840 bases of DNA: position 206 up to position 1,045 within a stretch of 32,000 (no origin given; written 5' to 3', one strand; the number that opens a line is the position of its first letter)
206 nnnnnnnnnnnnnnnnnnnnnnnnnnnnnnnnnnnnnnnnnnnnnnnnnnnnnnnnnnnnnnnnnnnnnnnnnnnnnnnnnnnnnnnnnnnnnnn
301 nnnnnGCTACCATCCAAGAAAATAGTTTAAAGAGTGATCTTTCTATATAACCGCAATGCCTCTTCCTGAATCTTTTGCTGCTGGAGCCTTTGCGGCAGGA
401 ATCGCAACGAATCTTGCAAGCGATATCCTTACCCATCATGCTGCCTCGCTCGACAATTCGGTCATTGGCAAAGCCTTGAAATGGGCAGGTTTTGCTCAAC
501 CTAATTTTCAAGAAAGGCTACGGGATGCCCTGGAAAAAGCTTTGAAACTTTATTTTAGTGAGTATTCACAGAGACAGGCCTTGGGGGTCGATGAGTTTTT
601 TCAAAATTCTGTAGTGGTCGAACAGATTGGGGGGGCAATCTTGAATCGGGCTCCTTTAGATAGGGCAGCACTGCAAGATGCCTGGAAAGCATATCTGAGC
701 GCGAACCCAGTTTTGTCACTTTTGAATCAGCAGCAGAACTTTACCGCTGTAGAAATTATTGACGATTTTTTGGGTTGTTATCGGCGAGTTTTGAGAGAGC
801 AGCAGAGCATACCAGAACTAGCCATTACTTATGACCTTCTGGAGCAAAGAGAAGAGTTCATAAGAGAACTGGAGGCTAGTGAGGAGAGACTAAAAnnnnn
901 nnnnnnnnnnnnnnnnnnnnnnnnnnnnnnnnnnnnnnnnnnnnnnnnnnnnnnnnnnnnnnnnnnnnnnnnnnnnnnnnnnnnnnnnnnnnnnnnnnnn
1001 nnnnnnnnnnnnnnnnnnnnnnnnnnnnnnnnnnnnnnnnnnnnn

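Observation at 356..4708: AT-rich, HIP1-free NACHT/STAND gene with an unassignable N-terminal domain as island cargo: candidate novel NLR-like defence gene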

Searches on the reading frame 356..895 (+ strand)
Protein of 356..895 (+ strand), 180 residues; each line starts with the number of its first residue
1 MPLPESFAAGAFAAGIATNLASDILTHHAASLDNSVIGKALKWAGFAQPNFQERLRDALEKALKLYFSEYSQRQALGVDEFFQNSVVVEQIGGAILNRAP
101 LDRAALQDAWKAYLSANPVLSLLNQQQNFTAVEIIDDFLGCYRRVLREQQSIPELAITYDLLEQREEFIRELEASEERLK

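Call 23: search_protein_representatives(protein=window:356-895:+)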
Query: 180 residues. Proteins with E-value up to 0.001 (for the whole library): 91; up to 1e-10: 51; up to 1e-30: 18. The best 91 are listed.
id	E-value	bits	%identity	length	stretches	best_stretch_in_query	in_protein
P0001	3.3e-109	378.7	100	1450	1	1-180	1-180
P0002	1.7e-78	278.8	73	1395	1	1-179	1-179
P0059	6.2e-52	192.4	52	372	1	1-180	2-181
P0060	4.1e-43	163.7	45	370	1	4-179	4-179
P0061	7.5e-41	156.4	44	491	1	1-180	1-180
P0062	1.9e-38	148.6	44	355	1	2-180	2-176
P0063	5.2e-38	147.1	41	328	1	4-180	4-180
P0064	6.7e-37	143.5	42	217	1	1-180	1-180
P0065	1.9e-35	138.8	43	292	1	10-180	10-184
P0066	7.2e-35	136.9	40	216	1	1-179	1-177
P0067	1.8e-34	135.6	40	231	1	7-178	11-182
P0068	3.3e-34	134.8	47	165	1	7-160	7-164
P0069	5.7e-34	134.0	40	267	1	1-178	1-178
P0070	1.4e-33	132.7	39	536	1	2-179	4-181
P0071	7.0e-32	127.2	39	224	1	1-180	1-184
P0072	1.4e-31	126.2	39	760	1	1-180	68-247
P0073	2.3e-31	125.5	38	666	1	3-179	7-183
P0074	7.0e-31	123.9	37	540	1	1-179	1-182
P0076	3.5e-30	121.7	39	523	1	10-176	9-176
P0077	1.3e-29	119.8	36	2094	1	15-180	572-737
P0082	9.5e-24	100.8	34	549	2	1-180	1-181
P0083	3.1e-23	99.1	35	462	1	12-180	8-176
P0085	1.5e-21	93.6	30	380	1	11-179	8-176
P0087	8.4e-21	91.2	33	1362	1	1-167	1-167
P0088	1.6e-20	90.3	33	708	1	3-179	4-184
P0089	2.2e-20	89.8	32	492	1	3-179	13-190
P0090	4.2e-20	88.9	35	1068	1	2-172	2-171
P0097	4.6e-17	79.0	30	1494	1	1-168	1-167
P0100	1.4e-16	77.4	33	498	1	6-167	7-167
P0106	6.7e-12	62.2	25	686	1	16-178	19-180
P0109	4.7e-10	56.2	24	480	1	8-167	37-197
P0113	5.8e-09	52.7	26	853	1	17-179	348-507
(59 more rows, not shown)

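Call 25: find_homologous_proteins(query=window:356-895:+)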
Query window:356-895:+: 448 candidates shared short words with the query, none scored E <= 0.001.

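Call 28: search_protein_families(library=pfam, proteins=[P0059, P0060, P0061, P0063, P0065, P0070, P0072, P0073, P0074, P0076], max_evalue=0.01)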
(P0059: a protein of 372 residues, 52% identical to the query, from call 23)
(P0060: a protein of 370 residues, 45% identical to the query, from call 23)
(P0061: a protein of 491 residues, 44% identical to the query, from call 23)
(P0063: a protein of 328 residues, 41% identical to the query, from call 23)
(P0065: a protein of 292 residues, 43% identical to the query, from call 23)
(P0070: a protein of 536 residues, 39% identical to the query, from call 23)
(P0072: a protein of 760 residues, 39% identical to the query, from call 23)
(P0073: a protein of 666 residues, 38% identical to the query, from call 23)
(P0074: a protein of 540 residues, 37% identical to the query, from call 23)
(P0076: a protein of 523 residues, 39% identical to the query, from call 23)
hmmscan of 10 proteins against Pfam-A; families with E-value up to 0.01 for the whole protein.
P0059 (372 aa): 0 families

P0060 (370 aa): 1 family
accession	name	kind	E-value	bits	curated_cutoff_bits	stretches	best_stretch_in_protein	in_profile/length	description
PF23991.1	DUF7310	-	0.0084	17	40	0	162-212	13-61/83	Coiled-coil region of unknown function (DUF7310)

P0061 (491 aa): 2 families
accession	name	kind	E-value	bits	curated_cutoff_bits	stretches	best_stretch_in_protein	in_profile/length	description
PF18145.6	SAVED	-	1.1e-34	120.2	26.2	1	294-488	5-190/190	SMODS-associated and fused to various effectors sensor domain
PF03357.26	Snf7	-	0.0092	16.1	27.3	0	143-229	58-140/171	Snf7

P0063 (328 aa): 1 family
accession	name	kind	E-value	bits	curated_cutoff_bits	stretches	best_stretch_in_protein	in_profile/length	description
PF19960.5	EAD7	-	1.6e-06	28.2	32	1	264-325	1-59/62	Effector-associated domain 7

P0065 (292 aa): 0 families

P0070 (536 aa): 0 families

P0072 (760 aa): 1 family
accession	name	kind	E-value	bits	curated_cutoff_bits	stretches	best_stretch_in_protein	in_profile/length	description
PF00931.28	NB-ARC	-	3.1e-13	50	23.5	1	302-525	19-233/248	NB-ARC domain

P0073 (666 aa): 1 family
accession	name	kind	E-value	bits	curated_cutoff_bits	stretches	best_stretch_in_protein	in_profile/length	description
PF20689.3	bDLD1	-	2.1e-12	47.7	25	1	571-647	7-83/105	Bacterial Death-like domain 1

P0074 (540 aa): 0 families

P0076 (523 aa): 1 family
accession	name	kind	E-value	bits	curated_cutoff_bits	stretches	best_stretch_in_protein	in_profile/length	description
PF05014.21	Nuc_deoxyrib_tr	-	0.0014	19.2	28.8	0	299-340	60-102/117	Nucleoside 2-deoxyribosyltransferase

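Call 46: search_protein_families(library=pfam, proteins=[P0077, P0113, P0082, P0083, P0085, P0088, P0089, P0100, P0106, P0109], max_evalue=0.001)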
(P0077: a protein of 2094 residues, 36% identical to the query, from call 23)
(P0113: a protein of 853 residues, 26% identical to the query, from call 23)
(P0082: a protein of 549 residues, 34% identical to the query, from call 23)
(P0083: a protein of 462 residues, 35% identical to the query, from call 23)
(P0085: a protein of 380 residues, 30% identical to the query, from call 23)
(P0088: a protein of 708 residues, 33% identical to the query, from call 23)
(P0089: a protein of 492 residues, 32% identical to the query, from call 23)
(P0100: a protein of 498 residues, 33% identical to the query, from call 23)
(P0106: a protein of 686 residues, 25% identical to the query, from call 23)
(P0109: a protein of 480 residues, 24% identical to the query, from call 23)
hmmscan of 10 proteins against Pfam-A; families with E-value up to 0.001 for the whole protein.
P0077 (2094 aa): 1 family
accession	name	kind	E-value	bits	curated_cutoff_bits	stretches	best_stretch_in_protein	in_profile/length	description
PF09620.15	Cas_csx3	-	5.1e-15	55.5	21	1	2011-2076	7-70/78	CRISPR-associated protein (Cas_csx3)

P0113 (853 aa): 2 families
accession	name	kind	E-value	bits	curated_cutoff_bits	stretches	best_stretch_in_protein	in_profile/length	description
PF00069.31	Pkinase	-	2.6e-42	145.5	31.7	1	13-257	2-254/263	Protein kinase domain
PF07714.23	PK_Tyr_Ser-Thr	-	1.1e-32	113.9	23.1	1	14-254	3-248/258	Protein tyrosine and serine/threonine kinase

P0082 (549 aa): 1 family
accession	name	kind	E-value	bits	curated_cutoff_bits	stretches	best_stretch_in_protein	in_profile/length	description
PF10137.14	CAP12-PCTIR_TIR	-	7.2e-06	26.5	24.7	0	407-527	2-117/119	CAP12/Pycsar effector protein, TIR domain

P0083 (462 aa): 2 families
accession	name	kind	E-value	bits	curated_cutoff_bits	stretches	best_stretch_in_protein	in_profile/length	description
PF00069.31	Pkinase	-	3.1e-29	102.6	31.7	1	208-440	3-242/263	Protein kinase domain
PF07714.23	PK_Tyr_Ser-Thr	-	3.3e-22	79.5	23.1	1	208-449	3-248/258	Protein tyrosine and serine/threonine kinase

P0085 (380 aa): 1 family
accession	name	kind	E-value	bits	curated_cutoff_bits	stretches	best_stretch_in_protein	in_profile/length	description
PF13676.11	TIR_2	-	9.3e-21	75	28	1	240-358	1-113/122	TIR domain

P0088 (708 aa): 2 families
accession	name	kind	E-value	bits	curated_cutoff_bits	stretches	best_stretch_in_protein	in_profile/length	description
PF13365.12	Trypsin_2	-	3.3e-17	64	27.6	1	216-348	1-144/144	Trypsin-like peptidase domain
PF00089.32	Trypsin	-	1.9e-06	28.3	20.6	1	213-355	24-201/220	Trypsin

P0089 (492 aa): 2 families
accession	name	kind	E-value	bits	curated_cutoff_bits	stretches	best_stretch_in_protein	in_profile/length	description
PF00069.31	Pkinase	-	5.9e-30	105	31.7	1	232-432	2-202/263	Protein kinase domain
PF07714.23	PK_Tyr_Ser-Thr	-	6.8e-21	75.2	23.1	1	233-433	3-211/258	Protein tyrosine and serine/threonine kinase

P0100 (498 aa): 1 family
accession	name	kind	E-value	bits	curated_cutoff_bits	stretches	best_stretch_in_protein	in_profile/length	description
PF13289.12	SIR2_2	-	0.00021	21.8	24.5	1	333-433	2-94/141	SIR2-like domain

P0106 (686 aa): 1 family
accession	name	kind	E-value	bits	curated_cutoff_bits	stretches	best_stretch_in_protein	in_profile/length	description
PF00498.31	FHA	-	2e-11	44.6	20.7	1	558-619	2-64/67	FHA domain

P0109 (480 aa): 5 families
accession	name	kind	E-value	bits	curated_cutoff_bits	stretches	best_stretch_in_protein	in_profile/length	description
PF13401.12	AAA_22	-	2.8e-08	34.6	27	1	286-383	6-104/130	AAA domain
PF20703.3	nSTAND1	-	4.2e-07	30.4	27.1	1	263-464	11-223/379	Novel STAND NTPase 1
PF13191.12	AAA_16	-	2e-05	25.6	32.6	1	268-394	2-136/167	AAA ATPase domain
PF25201.1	nSTAND6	-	5.5e-05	23.7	27.7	1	269-347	2-77/148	Novel STAND NTPase 6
PF14516.12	AAA_35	-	0.00026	20.4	27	0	359-478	128-247/331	AAA-like domain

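Call 58: find_encoding_contigs(protein=P0085, flank=8000, max_places=3)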
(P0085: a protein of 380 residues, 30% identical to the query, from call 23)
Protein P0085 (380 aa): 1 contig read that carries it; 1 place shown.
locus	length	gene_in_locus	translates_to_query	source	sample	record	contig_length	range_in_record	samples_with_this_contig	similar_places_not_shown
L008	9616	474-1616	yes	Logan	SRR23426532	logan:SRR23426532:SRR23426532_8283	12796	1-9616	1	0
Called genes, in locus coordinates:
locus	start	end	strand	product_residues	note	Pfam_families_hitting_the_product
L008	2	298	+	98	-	?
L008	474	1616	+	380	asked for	PF13676:TIR_2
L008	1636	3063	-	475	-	PF08323:Glyco_transf_5, PF00534:Glycos_transf_1, PF13692:Glyco_trans_1_4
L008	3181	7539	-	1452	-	PF20703:nSTAND1, PF24807:WD40_CDC20-Fz, PF24814:WD40_Prp19, PF24817:WD40_WDHD1_1st, PF25172:Beta-prop_WDR3_2nd, PF25173:Beta-prop_WDR3_1st, PF25175:Beta-prop_WDR5, PF25391:WD40_Gbeta, +76 more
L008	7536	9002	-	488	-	PF13676:TIR_2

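Call 59: find_encoding_contigs(protein=P0088, flank=8000, max_places=3)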
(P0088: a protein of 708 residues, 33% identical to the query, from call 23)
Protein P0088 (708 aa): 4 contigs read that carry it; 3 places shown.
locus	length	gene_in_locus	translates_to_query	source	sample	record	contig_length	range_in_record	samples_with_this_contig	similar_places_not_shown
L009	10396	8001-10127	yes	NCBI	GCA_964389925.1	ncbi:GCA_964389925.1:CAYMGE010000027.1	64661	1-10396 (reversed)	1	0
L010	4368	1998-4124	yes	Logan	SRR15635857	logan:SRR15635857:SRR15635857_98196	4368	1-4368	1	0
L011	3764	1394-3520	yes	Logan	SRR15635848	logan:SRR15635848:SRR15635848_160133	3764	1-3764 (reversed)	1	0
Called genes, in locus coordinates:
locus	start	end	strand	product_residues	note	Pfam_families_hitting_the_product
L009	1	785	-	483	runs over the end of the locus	PF01637:ATPase_2, PF13191:AAA_16 (weak), PF13173:AAA_14 (weak), PF13401:AAA_22 (weak), PF09339:HTH_IclR (weak), PF03008:DUF234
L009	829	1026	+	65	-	-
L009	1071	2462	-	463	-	PF16697:Yop-YscD_cpl, PF00498:FHA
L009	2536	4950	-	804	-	-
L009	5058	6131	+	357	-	-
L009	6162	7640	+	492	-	PF19955:EAD1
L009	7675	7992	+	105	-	PF19493:Trypco1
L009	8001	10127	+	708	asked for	PF00089:Trypsin (weak), PF13365:Trypsin_2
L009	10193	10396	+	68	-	?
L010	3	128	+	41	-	?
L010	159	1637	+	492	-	PF19955:EAD1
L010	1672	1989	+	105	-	PF19493:Trypco1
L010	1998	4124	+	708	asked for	PF00089:Trypsin (weak), PF13365:Trypsin_2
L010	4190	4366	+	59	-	?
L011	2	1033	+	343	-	?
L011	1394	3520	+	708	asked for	PF00089:Trypsin (weak), PF13365:Trypsin_2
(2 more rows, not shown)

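Call 61: find_encoding_contigs(protein=P0061, flank=8000, max_places=4)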
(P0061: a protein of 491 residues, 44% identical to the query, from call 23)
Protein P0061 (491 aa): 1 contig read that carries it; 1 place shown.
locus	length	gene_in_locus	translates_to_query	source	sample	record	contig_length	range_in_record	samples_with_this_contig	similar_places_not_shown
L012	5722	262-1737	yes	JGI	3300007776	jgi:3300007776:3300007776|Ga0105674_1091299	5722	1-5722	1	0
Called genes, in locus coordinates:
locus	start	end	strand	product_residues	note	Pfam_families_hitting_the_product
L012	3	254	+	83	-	?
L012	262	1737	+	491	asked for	PF18145:SAVED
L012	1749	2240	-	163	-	PF14464:Prok-JAB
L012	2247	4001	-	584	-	PF14461:Prok-E2_B, PF00899:ThiF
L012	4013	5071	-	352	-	PF21654:DncV-like_NTFase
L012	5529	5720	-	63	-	?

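Call 62: find_encoding_contigs(protein=P0063, flank=8000, max_places=4)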
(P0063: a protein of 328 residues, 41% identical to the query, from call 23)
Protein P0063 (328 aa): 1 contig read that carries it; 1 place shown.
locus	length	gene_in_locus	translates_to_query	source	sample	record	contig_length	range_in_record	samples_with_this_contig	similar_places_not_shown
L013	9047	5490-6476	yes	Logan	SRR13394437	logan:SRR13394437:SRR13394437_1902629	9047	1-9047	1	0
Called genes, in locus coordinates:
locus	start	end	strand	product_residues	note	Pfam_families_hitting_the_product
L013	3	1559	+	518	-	?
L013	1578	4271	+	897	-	PF13424:TPR_12 (weak)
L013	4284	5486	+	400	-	PF04055:Radical_SAM, PF13186:SPASM (weak)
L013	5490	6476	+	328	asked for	PF19960:EAD7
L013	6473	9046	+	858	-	?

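Call 63: find_encoding_contigs(protein=P0073, flank=8000, max_places=4)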
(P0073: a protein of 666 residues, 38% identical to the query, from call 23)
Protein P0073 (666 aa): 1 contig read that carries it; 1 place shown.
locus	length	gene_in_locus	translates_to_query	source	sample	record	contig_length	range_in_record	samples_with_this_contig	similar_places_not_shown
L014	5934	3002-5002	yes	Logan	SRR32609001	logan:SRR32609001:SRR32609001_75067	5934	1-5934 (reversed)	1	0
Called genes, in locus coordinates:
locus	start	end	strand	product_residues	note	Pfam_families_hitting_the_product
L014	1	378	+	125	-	?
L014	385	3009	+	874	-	-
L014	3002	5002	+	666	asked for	PF20689:bDLD1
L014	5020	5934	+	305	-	?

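Call 64: search_protein_families(library=pfam, proteins=[L013:6473-9046:+, L013:3-1559:+, L013:1578-4268:+, L014:385-3006:+, L014:5020-5934:+, L014:1-375:+, P0073, P0063, L009:5058-6128:+, L009:2536-4950:-], max_evalue=0.05)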
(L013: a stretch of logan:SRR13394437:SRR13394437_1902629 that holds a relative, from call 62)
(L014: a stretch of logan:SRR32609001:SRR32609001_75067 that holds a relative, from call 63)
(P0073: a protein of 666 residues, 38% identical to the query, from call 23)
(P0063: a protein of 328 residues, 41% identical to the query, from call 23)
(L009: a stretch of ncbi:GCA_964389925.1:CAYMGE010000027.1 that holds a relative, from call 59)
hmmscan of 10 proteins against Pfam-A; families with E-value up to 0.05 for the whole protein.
L013:6473-9046:+ (858 aa): 15 families
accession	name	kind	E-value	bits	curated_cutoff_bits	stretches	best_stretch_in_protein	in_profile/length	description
PF00069.31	Pkinase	-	5.1e-55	187.1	31.7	1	18-270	1-257/263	Protein kinase domain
PF07714.23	PK_Tyr_Ser-Thr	-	8.9e-41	140.3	23.1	1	20-265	3-249/258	Protein tyrosine and serine/threonine kinase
PF13191.12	AAA_16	-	1.6e-07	32.4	32.6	1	417-542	2-153/167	AAA ATPase domain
PF13401.12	AAA_22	-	2e-07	31.8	27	1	439-543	10-106/130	AAA domain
PF03109.22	ABC1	-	1.5e-06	28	22.9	1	61-164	118-215/244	ABC1 atypical kinase-like domain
PF19960.5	EAD7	-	8.4e-05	22.7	32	1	326-389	1-62/62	Effector-associated domain 7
PF14516.12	AAA_35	-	0.00025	20.4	27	1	420-490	17-86/331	AAA-like domain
PF01637.24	ATPase_2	-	0.00042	20.6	33.2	1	417-534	1-123/225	ATPase domain predominantly from Archaea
PF01636.29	APH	-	0.00081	19.7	23.2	1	133-165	166-199/239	Phosphotransferase enzyme family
PF14531.12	Kinase-like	-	0.0014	18.4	25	1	48-224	84-257/289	Kinase-like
PF17667.7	Pkinase_fungal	-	0.0017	17.6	24.1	1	116-203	287-378/387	Fungal protein kinase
PF25199.1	nSTAND_NTPase5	-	0.0042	17.4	34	0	416-476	18-84/145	Novel STAND NTPase 5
PF07693.20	KAP_NTPase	-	0.014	15.1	20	0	432-485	18-61/293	KAP family P-loop domain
PF00931.28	NB-ARC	-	0.016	14.9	23.5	1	424-528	6-107/248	NB-ARC domain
PF06293.20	Kdo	-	0.035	14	21.3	0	118-155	120-161/207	Lipopolysaccharide kinase (Kdo/WaaP) family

L013:3-1559:+ (518 aa): 13 families
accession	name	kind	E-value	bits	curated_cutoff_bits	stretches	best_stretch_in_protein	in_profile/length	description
PF13401.12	AAA_22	-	1.3e-06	29.2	27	1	55-158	8-105/130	AAA domain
PF01637.24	ATPase_2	-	3.4e-06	27.5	33.2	1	35-150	1-123/225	ATPase domain predominantly from Archaea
PF13191.12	AAA_16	-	4.3e-06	27.8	32.6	1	38-159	5-146/167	AAA ATPase domain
PF24883.2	NPHP3_N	-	1.6e-05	25.6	24.8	1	31-114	1-83/164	Nephrocystin 3, N-terminal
PF00004.35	AAA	-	2.2e-05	25.3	21.2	1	57-175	3-98/131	ATPase family associated with various cellular activities (AAA)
PF13479.12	AAA_24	-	5.3e-05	23.6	27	1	56-157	6-84/195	AAA domain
PF13173.12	AAA_14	-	8.3e-05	23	27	1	62-112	12-60/129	AAA domain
PF25201.1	nSTAND6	-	0.0011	19.5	27.7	1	38-82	4-48/148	Novel STAND NTPase 6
PF07724.20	AAA_2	-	0.0033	17.9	27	1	57-156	8-94/166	AAA domain (Cdc48 subfamily)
PF07693.20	KAP_NTPase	-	0.0037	17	20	0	54-108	22-77/293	KAP family P-loop domain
PF20720.3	nSTAND3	-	0.011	15.9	27.2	1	42-82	7-47/155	Novel STAND NTPase 3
PF20703.3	nSTAND1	-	0.025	14.7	27.1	0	34-70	15-51/379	Novel STAND NTPase 1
PF00931.28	NB-ARC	-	0.036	13.7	23.5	0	42-146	5-109/248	NB-ARC domain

L013:1578-4268:+ (897 aa): 17 families
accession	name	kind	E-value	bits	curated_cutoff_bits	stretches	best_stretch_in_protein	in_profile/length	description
PF13424.12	TPR_12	-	1.3e-12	48.2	30.1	2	541-591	24-76/77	Tetratricopeptide repeat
PF00515.34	TPR_1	-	2.7e-05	24.2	27.8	0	567-589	8-30/34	Tetratricopeptide repeat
PF13374.12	TPR_10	-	5.7e-05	23.4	27.5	0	560-591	2-33/42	Tetratricopeptide repeat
PF13176.12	TPR_7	-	7.9e-05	22.9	27.9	0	565-592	4-31/36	Tetratricopeptide repeat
PF14938.12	SNAP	-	0.00029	20.8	25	1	566-701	41-176/282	Soluble NSF attachment protein, SNAP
PF24885.1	TPR_NPHP3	-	0.00032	20.6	100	1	542-633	121-216/239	Nephrocystin-3 TPR domain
PF07693.20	KAP_NTPase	-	0.00058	19.6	20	1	38-285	18-144/293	KAP family P-loop domain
PF13191.12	AAA_16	-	0.0007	20.6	32.6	1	20-102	2-92/167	AAA ATPase domain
PF17874.7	TPR_MalT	-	0.0019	18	45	1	564-744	84-258/336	MalT-like TPR region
PF00931.28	NB-ARC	-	0.0024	17.6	23.5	1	37-186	15-133/248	NB-ARC domain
PF04212.24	MIT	-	0.0046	17.5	30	0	650-685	14-51/66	MIT (microtubule interacting and transport) domain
PF24883.2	NPHP3_N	-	0.0048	17.5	24.8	1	39-123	21-107/164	Nephrocystin 3, N-terminal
PF07719.23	TPR_2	-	0.0068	16.9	27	0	646-671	7-32/34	Tetratricopeptide repeat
PF13173.12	AAA_14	-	0.013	15.9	27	0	43-126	5-90/129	AAA domain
PF13401.12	AAA_22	-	0.037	14.8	27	0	42-76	7-42/130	AAA domain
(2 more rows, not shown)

L014:385-3006:+ (874 aa): 0 families

L014:5020-5934:+ (305 aa): 0 families

L014:1-375:+ (125 aa): 0 families

P0073 (666 aa): 1 family
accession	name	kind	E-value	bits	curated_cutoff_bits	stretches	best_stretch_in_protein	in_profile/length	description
PF20689.3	bDLD1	-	2.1e-12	47.7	25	1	571-647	7-83/105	Bacterial Death-like domain 1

P0063 (328 aa): 1 family
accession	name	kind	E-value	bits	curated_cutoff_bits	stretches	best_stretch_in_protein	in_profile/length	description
PF19960.5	EAD7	-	1.6e-06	28.2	32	1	264-325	1-59/62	Effector-associated domain 7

L009:5058-6128:+ (357 aa): 1 family
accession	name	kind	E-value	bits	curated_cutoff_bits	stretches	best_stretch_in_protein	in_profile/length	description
PF16485.10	PLN_propep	-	0.017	15.4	28.1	1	40-61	3-24/43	Protealysin propeptide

L009:2536-4950:- (804 aa): 1 family
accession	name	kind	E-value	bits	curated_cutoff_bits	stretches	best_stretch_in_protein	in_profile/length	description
PF02518.31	HATPase_c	-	0.0011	19.8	26.4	1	33-110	9-75/111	Histidine kinase-, DNA gyrase B-, and HSP90-like ATPase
